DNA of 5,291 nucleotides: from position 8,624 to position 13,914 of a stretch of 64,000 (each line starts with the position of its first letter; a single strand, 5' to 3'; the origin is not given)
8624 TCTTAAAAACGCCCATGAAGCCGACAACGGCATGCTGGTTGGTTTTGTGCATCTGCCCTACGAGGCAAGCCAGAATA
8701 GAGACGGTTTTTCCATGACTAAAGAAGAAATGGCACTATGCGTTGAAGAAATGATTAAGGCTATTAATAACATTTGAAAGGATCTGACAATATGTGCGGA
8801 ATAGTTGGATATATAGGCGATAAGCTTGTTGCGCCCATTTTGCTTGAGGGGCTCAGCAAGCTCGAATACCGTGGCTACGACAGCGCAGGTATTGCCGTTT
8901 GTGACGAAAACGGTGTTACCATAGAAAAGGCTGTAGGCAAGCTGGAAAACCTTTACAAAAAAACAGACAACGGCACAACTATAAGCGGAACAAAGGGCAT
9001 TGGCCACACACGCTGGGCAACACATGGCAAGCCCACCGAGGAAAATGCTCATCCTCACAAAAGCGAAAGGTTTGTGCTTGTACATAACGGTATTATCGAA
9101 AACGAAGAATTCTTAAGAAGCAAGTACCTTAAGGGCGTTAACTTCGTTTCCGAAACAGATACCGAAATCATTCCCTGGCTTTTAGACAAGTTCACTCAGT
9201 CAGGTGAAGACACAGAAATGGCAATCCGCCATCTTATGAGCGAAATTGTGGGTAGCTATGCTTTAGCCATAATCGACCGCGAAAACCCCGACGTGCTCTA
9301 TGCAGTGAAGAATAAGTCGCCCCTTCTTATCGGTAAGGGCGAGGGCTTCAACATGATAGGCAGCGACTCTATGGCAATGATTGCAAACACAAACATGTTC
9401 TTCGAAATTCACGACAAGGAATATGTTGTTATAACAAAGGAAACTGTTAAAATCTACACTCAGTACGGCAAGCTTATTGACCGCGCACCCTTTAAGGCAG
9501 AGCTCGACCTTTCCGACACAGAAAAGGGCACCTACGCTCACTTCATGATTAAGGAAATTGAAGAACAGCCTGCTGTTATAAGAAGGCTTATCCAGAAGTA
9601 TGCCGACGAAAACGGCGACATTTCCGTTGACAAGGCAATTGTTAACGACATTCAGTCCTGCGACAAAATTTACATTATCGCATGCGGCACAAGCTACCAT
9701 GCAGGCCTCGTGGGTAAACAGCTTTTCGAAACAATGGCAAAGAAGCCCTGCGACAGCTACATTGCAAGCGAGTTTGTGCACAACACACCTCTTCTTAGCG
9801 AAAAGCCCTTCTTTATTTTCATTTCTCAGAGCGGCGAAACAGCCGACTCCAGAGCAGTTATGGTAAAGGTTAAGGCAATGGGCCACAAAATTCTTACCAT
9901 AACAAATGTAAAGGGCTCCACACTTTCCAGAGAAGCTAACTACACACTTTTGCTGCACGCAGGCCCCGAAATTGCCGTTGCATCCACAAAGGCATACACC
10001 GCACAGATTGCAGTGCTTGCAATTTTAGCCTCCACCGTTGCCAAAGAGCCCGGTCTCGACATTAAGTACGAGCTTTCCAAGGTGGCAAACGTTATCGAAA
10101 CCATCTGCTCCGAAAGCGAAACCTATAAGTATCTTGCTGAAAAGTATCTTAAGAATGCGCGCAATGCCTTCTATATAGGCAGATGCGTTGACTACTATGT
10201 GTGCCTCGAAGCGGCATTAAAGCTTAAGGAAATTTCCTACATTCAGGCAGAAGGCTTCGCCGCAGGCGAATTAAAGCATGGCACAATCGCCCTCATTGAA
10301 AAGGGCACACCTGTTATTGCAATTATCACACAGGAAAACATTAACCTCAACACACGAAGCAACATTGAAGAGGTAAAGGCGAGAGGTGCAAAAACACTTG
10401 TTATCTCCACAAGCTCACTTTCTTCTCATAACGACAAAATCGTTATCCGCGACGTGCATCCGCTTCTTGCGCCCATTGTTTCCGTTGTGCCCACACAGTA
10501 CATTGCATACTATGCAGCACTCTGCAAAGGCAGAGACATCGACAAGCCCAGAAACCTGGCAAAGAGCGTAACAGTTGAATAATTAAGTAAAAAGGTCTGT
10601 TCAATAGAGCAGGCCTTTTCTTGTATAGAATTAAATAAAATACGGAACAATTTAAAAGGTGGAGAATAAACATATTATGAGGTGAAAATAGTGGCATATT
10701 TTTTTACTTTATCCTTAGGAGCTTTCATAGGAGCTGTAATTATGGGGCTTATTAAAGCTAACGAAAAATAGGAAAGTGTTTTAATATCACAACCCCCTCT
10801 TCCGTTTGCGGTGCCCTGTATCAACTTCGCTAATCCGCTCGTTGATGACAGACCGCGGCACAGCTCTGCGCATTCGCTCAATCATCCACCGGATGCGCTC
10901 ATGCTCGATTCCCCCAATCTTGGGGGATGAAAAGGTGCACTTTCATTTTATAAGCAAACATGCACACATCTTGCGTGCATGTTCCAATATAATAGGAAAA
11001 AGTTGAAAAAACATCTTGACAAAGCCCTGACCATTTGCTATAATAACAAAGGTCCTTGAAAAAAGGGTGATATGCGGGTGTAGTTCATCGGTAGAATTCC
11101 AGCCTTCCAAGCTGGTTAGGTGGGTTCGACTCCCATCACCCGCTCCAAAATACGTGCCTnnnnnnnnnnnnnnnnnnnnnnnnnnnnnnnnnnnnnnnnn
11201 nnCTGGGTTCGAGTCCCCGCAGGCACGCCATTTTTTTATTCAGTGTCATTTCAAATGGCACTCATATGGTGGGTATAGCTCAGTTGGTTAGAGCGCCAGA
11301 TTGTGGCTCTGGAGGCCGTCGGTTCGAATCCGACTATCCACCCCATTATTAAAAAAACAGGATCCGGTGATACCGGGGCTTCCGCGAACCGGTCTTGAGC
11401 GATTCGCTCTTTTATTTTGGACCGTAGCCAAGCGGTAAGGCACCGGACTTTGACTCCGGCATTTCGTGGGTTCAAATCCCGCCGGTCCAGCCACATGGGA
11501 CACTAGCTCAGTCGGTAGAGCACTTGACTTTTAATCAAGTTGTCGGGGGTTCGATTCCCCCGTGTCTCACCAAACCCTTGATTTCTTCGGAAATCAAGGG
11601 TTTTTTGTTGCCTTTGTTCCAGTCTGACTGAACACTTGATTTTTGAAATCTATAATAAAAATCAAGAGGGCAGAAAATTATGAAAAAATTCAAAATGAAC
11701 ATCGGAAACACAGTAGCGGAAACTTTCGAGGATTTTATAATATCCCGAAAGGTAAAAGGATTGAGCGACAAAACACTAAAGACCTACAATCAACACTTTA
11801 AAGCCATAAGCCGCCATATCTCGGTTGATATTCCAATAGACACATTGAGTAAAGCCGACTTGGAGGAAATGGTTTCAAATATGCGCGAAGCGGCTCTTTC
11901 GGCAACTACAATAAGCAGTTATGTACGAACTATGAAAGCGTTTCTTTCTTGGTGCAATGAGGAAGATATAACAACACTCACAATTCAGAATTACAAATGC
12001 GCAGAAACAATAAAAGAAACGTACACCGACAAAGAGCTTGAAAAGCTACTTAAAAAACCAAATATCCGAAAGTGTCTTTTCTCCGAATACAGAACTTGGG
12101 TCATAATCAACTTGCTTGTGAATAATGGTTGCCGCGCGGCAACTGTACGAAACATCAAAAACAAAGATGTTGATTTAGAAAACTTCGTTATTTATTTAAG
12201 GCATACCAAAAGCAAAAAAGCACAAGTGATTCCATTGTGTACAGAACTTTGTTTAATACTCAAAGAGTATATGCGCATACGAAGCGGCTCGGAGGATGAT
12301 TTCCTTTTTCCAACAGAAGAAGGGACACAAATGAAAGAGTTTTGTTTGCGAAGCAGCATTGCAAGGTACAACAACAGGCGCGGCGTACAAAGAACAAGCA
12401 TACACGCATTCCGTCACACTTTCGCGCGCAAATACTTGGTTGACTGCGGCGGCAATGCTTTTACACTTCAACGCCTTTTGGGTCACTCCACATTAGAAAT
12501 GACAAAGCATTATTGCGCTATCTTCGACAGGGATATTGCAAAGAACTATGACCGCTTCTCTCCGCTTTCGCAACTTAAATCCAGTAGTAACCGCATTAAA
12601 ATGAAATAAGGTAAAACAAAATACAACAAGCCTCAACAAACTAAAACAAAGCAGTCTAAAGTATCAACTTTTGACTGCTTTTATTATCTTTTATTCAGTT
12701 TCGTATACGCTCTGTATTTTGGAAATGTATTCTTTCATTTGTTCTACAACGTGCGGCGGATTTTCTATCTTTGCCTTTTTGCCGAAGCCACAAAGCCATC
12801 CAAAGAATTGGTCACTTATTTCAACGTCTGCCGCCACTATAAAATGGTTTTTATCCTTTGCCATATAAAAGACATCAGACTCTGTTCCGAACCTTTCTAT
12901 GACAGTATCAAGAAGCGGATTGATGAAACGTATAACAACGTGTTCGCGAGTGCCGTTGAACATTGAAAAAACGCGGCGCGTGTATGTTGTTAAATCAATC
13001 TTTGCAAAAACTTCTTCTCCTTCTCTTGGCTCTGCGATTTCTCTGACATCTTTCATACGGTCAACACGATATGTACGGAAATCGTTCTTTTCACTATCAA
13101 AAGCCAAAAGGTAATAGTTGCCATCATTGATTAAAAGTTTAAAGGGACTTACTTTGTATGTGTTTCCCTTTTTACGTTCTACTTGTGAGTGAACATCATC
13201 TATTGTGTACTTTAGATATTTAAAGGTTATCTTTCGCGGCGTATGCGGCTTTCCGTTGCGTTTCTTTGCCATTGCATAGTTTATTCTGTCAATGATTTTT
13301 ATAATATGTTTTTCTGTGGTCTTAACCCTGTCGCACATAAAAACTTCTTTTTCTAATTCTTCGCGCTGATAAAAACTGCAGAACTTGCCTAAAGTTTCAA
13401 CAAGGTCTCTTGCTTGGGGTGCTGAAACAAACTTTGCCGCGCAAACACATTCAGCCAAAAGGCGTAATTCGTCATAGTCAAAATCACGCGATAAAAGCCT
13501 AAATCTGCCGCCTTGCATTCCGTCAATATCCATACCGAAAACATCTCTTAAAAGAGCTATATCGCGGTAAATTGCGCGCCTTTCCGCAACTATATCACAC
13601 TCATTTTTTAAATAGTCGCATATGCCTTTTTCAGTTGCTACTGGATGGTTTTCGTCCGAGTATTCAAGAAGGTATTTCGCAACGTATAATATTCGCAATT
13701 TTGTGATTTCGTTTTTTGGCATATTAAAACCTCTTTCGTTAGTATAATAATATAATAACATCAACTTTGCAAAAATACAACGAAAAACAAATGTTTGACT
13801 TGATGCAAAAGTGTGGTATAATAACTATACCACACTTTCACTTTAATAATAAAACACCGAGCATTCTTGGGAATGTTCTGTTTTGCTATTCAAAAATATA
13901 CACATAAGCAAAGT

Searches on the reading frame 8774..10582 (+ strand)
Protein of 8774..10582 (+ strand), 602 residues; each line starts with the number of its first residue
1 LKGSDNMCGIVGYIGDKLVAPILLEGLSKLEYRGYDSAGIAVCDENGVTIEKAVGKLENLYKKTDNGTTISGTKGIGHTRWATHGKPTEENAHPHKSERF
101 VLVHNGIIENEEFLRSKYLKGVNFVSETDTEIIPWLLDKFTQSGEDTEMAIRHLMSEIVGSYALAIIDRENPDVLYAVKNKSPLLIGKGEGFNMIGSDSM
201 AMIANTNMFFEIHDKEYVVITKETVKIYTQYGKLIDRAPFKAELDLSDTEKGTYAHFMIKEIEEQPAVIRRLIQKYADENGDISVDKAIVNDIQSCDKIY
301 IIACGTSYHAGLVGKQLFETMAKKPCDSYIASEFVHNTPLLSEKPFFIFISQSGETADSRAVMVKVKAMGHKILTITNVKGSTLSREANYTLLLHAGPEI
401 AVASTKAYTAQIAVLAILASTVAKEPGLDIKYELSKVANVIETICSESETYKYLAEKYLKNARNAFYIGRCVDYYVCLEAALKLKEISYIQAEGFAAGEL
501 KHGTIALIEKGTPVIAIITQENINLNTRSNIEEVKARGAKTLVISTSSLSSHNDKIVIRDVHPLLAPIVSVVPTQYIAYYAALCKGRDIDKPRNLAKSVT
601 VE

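Call 41: find_homologous_proteins(query=window:8774-10582:+, max_evalue=1e-100)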
Query window:8774-10582:+ (602 aa): 8000 proteins with E <= 1e-100 among 8000 candidates; the best 120 are listed.
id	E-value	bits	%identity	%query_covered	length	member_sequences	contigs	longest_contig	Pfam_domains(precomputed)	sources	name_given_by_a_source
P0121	0.0e+0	1323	100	99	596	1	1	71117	PF13230.12,PF01380.28,PF13522.12,PF13537.12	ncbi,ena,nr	ncbi:MAG: glutamine--fructose-6-phosphate transaminase (isomerizing) [Clostridia bacterium]|nr:gluta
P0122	0.0e+0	1321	100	99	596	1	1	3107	PF13230.12,PF01380.28,PF13522.12,PF13537.12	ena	-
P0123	0.0e+0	1316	99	99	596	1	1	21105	PF01380.28,PF13522.12,PF13537.12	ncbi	-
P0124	0.0e+0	1282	96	99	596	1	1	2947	PF13230.12,PF01380.28,PF13522.12,PF13537.12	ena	-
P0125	0.0e+0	1276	96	99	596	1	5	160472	PF13230.12,PF01380.28,PF13522.12,PF13537.12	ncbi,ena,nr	ncbi:MAG: glutamine--fructose-6-phosphate transaminase (isomerizing) [Clostridia bacterium]|nr:gluta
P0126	0.0e+0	1273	96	99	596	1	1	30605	PF13230.12,PF01380.28,PF13522.12,PF13537.12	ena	-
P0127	0.0e+0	1264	94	99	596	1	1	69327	PF01380.28,PF13522.12,PF13537.12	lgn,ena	-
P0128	0.0e+0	1253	94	99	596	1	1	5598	PF13230.12,PF01380.28,PF13522.12,PF13537.12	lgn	-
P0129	0.0e+0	1248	93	99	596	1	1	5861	PF01380.28,PF13522.12,PF13537.12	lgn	-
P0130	0.0e+0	1248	93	99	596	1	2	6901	PF01380.28,PF13522.12,PF13537.12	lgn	-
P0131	0.0e+0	1245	93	99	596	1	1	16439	PF01380.28,PF13522.12,PF13537.12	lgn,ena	-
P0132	0.0e+0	1237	92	99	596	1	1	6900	PF01380.28,PF13522.12,PF13537.12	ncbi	-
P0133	0.0e+0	1237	92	99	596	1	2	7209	PF01380.28,PF13522.12,PF13537.12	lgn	-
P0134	0.0e+0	1234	92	99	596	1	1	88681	PF01380.28,PF13522.12,PF13537.12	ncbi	-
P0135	0.0e+0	1225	92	99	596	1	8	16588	PF01380.28,PF13522.12,PF13537.12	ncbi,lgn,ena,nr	ncbi:MAG: glutamine--fructose-6-phosphate transaminase (isomerizing) [Clostridia bacterium]|nr:gluta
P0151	0.0e+0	1160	87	99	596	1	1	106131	PF01380.28,PF13522.12,PF13537.12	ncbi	-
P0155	0.0e+0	1097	82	99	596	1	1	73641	PF01380.28,PF13522.12,PF13537.12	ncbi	-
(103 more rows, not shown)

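Call 43: find_encoding_contigs(protein=P0127, flank=4000, max_places=1)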
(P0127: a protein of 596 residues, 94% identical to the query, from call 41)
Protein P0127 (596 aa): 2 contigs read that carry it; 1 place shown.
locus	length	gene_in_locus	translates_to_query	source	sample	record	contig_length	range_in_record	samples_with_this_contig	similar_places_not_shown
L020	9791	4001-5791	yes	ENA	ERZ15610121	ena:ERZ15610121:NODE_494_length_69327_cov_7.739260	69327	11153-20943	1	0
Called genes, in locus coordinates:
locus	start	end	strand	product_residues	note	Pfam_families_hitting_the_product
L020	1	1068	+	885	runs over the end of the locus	PF09479:Flg_new, PF13472:Lipase_GDSL_2 (faint), PF16255:Lipase_GDSL_lke (faint)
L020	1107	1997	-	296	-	PF13353:Fer4_12 (faint), PF04055:Radical_SAM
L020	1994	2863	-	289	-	PF00753:Lactamase_B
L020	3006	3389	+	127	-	PF01475:FUR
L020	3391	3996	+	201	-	PF01470:Peptidase_C15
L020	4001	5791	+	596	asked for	PF13522:GATase_6, PF13537:GATase_7, PF01380:SIS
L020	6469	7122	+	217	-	PF06114:Peptidase_M78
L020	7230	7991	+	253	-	-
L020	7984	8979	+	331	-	-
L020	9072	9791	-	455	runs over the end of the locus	-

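Call 44: find_encoding_contigs(protein=P0134, flank=4000, max_places=1)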
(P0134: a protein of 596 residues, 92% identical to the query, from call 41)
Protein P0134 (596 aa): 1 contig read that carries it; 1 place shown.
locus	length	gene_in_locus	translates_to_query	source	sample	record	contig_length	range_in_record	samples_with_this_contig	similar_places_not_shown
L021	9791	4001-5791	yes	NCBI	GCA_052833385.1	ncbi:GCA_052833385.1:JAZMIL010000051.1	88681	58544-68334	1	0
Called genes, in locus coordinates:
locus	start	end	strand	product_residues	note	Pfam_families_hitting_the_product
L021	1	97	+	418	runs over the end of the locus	PF05496:RuvB_N (weak), PF14532:Sigma54_activ_2 (weak), PF00004:AAA, PF07728:AAA_5 (weak), PF13238:AAA_18 (weak), PF16193:AAA_assoc_2, PF21960:RCF1-5-like_lid (weak), PF12002:MgsA_C, +3 more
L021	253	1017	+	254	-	PF04542:Sigma70_r2, PF04539:Sigma70_r3 (weak), PF08281:Sigma70_r4_2, PF04545:Sigma70_r4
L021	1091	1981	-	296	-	PF13353:Fer4_12, PF04055:Radical_SAM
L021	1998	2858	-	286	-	PF00753:Lactamase_B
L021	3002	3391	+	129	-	PF01475:FUR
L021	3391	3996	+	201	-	PF01470:Peptidase_C15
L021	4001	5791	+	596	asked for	PF13522:GATase_6, PF13537:GATase_7, PF01380:SIS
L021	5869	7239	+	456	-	PF18838:LPD23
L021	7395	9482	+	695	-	-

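Call 45: find_encoding_contigs(protein=P0151, flank=4000, max_places=1)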
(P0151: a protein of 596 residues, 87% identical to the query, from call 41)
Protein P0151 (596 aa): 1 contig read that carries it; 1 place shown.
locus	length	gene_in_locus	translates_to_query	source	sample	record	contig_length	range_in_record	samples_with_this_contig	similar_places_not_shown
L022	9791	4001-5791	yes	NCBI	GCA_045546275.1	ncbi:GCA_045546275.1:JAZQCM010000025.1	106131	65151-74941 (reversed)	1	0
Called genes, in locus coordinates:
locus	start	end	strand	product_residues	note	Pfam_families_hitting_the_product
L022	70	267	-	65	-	-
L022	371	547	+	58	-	-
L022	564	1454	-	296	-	PF04055:Radical_SAM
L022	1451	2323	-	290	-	PF00753:Lactamase_B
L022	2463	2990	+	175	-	PF12724:Flavodoxin_5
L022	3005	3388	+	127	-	PF01475:FUR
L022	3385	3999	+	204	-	PF01470:Peptidase_C15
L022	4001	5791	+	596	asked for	PF13522:GATase_6, PF13537:GATase_7, PF01380:SIS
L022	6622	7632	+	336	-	PF03601:Cons_hypoth698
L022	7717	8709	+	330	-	PF00248:Aldo_ket_red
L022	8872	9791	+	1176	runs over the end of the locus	PF13385:Laminin_G_3, PF22925:TS_C (faint), PF20578:aBig_2, PF22847:Glyco_hydro_43_rel, PF04616:Glyco_hydro_43 (weak), PF13385:Laminin_G_3, PF20578:aBig_2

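Call 46: find_encoding_contigs(protein=P0155, flank=4000, max_places=1)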
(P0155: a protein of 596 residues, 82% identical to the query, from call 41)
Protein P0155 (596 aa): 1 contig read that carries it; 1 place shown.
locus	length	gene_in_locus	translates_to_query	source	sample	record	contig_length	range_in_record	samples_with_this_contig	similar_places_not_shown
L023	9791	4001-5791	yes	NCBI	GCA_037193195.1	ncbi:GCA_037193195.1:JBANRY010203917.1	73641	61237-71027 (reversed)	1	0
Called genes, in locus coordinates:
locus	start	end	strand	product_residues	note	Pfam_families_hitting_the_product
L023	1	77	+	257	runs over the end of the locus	PF04542:Sigma70_r2, PF04539:Sigma70_r3, PF01381:HTH_3 (faint), PF05263:DUF722 (weak), PF08281:Sigma70_r4_2 (weak), PF04545:Sigma70_r4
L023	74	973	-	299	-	PF04055:Radical_SAM, PF13353:Fer4_12 (weak)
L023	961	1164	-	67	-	PF11213:DUF3006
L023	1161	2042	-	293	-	PF00753:Lactamase_B, PF23023:Anti-Pycsar_Apyc1 (weak), PF12706:Lactamase_B_2 (weak)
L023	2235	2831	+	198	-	-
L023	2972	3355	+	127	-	PF01475:FUR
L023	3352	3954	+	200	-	PF01470:Peptidase_C15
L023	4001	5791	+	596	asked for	PF13522:GATase_6, PF13537:GATase_7, PF01380:SIS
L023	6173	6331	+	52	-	-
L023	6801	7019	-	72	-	-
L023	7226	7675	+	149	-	-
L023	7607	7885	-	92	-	-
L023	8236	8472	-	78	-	-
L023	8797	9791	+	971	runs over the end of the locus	PF13289:SIR2_2, PF25199:nSTAND_NTPase5 (weak), PF24575:TPR_Slam (faint)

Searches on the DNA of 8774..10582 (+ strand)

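Call 112: search_rna_families(sources=[L033, L044, L040, L030, L031, L003, L020], threshold=gathering)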
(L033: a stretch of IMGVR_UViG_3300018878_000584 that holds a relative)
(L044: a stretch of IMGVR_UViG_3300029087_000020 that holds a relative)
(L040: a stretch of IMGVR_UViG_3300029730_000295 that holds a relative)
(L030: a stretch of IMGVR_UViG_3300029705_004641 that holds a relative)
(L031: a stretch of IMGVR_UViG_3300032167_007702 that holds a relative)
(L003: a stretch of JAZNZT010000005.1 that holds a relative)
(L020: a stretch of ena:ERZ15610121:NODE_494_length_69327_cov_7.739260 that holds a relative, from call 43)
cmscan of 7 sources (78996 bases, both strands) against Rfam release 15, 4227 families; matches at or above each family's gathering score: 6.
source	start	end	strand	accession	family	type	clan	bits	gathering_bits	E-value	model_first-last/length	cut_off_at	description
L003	245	360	+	RF00001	5S_rRNA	Gene; rRNA;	CL00113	84.2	38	2.2e-16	1-120/120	no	5S ribosomal RNA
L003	368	440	+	RF00005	tRNA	Gene; tRNA;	CL00001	69.2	29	6.5e-13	1-71/71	no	tRNA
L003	66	137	+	RF00005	tRNA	Gene; tRNA;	CL00001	63.2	29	2.9e-11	1-71/71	no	tRNA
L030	209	282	+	RF00005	tRNA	Gene; tRNA;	CL00001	55.4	29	4.1e-09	1-71/71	no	tRNA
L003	1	60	+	RF00005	tRNA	Gene; tRNA;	CL00001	37.4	29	0.00036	14-71/71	5'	tRNA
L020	6294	6365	-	RF00005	tRNA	Gene; tRNA;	CL00001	29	29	0.072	1-71/71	no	tRNA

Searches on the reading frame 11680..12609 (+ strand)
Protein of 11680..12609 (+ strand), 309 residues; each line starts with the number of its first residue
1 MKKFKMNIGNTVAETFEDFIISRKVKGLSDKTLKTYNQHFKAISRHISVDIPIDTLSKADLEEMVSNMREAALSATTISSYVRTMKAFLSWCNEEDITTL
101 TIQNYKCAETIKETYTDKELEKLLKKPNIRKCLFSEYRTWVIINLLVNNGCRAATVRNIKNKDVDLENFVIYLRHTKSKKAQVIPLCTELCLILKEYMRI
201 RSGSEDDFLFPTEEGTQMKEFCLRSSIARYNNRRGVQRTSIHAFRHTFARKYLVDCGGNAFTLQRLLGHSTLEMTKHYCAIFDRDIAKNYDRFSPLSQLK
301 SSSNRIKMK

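Call 88: search_protein_families(library=pfam, proteins=[window:11680-12609:+], max_evalue=0.01)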
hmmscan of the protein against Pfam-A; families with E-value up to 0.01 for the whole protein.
window:11680-12609:+ (309 aa): 4 families
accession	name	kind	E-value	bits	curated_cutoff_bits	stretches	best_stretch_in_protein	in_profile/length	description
PF00589.27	Phage_integrase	-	5.6e-27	95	27.1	1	116-281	4-168/172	Phage integrase family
PF02899.23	Phage_int_SAM_1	-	1.2e-10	42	22.3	2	25-92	11-79/83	Phage integrase, N-terminal SAM-like domain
PF13495.12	Phage_int_SAM_4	-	6.4e-07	30.1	27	1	17-97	3-83/85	Phage integrase, N-terminal SAM-like domain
PF13102.12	Phage_int_SAM_5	-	3.5e-06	27.7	22.3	1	12-102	2-92/98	Phage integrase SAM-like domain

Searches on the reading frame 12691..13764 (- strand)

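Call 88: search_protein_families(library=pfam, proteins=[window:12691-13764:-], max_evalue=0.01)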
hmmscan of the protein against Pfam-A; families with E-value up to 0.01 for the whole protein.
window:12691-13764:- (357 aa): 2 families
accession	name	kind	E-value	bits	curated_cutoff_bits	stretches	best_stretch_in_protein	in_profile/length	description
PF13280.12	WYL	-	9.2e-13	48.4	21.8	1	197-241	25-69/70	WYL domain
PF25583.1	WCX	-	1.7e-07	31.9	23.9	1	273-349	2-74/76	WCX domain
